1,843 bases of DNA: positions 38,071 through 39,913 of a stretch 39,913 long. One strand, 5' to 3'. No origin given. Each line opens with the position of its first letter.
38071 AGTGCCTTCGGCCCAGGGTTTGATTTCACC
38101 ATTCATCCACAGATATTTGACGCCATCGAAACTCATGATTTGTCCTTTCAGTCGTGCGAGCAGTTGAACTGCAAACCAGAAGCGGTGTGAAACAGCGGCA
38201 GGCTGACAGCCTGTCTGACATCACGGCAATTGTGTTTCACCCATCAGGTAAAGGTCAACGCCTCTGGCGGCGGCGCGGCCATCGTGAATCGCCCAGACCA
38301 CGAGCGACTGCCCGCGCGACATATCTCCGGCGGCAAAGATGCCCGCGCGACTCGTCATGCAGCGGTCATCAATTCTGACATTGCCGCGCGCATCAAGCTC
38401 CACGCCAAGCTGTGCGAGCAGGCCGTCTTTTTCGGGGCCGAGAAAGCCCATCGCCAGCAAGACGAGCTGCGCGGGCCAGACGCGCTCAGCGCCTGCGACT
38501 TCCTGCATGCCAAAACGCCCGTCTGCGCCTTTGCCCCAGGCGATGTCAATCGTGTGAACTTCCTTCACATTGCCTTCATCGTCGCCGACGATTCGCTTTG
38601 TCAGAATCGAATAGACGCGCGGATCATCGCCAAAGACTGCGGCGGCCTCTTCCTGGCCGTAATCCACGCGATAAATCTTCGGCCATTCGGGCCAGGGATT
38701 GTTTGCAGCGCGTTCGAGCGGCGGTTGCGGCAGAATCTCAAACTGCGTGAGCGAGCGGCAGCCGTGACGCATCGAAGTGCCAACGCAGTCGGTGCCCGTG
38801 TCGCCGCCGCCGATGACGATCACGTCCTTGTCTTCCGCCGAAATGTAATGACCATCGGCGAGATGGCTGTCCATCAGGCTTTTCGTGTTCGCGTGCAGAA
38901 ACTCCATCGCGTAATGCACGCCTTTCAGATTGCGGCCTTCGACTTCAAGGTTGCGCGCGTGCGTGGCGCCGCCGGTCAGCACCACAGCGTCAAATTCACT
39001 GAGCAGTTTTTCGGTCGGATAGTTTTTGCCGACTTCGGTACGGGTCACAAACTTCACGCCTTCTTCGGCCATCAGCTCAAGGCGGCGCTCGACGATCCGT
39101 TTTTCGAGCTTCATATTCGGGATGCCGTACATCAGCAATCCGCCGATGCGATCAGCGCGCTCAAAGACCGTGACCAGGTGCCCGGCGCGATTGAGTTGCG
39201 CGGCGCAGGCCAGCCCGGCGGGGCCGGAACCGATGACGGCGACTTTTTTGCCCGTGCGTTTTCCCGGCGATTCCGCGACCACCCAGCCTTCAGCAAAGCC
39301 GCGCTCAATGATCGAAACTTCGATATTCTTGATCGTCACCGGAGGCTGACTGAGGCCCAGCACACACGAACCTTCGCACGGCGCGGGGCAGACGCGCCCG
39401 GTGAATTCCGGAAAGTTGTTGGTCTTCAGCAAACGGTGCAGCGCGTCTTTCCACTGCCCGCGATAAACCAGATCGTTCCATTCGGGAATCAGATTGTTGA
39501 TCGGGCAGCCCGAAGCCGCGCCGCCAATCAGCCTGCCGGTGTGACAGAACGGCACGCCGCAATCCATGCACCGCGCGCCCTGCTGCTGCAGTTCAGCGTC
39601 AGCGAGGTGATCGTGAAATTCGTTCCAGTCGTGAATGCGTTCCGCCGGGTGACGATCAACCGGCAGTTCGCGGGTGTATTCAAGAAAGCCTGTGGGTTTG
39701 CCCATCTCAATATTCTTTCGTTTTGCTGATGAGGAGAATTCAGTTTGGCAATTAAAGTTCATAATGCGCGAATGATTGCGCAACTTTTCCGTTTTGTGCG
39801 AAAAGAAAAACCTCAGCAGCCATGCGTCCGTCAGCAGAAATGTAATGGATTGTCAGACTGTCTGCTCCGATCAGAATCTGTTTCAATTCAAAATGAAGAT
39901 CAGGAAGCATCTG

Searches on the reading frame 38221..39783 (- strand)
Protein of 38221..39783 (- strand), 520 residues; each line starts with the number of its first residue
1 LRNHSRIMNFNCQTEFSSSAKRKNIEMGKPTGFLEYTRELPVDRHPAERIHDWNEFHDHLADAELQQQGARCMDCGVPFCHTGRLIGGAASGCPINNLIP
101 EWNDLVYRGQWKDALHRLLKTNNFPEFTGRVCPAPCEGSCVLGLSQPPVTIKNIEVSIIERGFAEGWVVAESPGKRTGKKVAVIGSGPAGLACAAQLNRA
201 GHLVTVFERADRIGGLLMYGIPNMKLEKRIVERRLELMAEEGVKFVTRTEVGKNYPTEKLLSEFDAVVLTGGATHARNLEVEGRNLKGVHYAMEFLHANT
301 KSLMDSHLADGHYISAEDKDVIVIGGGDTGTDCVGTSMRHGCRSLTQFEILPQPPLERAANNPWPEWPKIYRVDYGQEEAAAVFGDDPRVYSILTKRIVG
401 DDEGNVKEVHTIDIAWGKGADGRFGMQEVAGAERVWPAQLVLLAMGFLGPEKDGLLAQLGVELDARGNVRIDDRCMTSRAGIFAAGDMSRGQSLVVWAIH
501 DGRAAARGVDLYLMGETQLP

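Call 37: search_protein_families(library=pfam, proteins=[window:38221-39783:-], max_evalue=0.001)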
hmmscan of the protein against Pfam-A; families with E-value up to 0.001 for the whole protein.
window:38221-39783:- (520 aa): 14 families
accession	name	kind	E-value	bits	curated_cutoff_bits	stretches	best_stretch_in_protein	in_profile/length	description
PF07992.20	Pyr_redox_2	-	6.7e-26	91.8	26.1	1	179-502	1-291/291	Pyridine nucleotide-disulphide oxidoreductase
PF14691.11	Fer4_20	-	2.4e-19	69.6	25.8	1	49-164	1-110/113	Dihydroprymidine dehydrogenase domain II, 4Fe-4S cluster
PF01266.30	DAO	-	5e-11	43.2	27.9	1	180-214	1-35/353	FAD dependent oxidoreductase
PF00070.33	Pyr_redox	-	6.8e-11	43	22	1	180-252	1-64/82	Pyridine nucleotide-disulphide oxidoreductase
PF13450.12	NAD_binding_8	-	6.5e-10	39.6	21.9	1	183-216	1-34/68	NAD(P)-binding Rossmann-like domain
PF01593.30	Amino_oxidase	-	8.6e-08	32.3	19.8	1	189-216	2-29/443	Flavin containing amine oxidoreductase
PF03486.20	HI0933_like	-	3.8e-07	30.2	50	1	180-215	2-37/244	HI0933-like protein Rossmann domain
PF13738.12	Pyr_redox_3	-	4.5e-07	29.9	30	0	183-213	2-32/305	Pyridine nucleotide-disulphide oxidoreductase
PF12831.13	FAD_oxidored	-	6.8e-07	29.4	27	1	181-224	2-45/416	FAD dependent oxidoreductase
PF00890.30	FAD_binding_2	-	3.1e-05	23.8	20.4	1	181-215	2-36/414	FAD binding domain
PF01134.28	GIDA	-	6.7e-05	22.6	22.1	0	180-214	1-36/391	Glucose inhibited division protein A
PF01946.23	Thi4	-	0.00011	22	26.2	0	180-245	19-84/235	Thi4 family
PF00056.29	Ldh_1_N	-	0.0005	20.6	27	0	285-327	38-78/141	lactate/malate dehydrogenase, NAD binding domain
PF01494.25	FAD_binding_3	-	0.00072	19.3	22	0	180-211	3-34/349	FAD binding domain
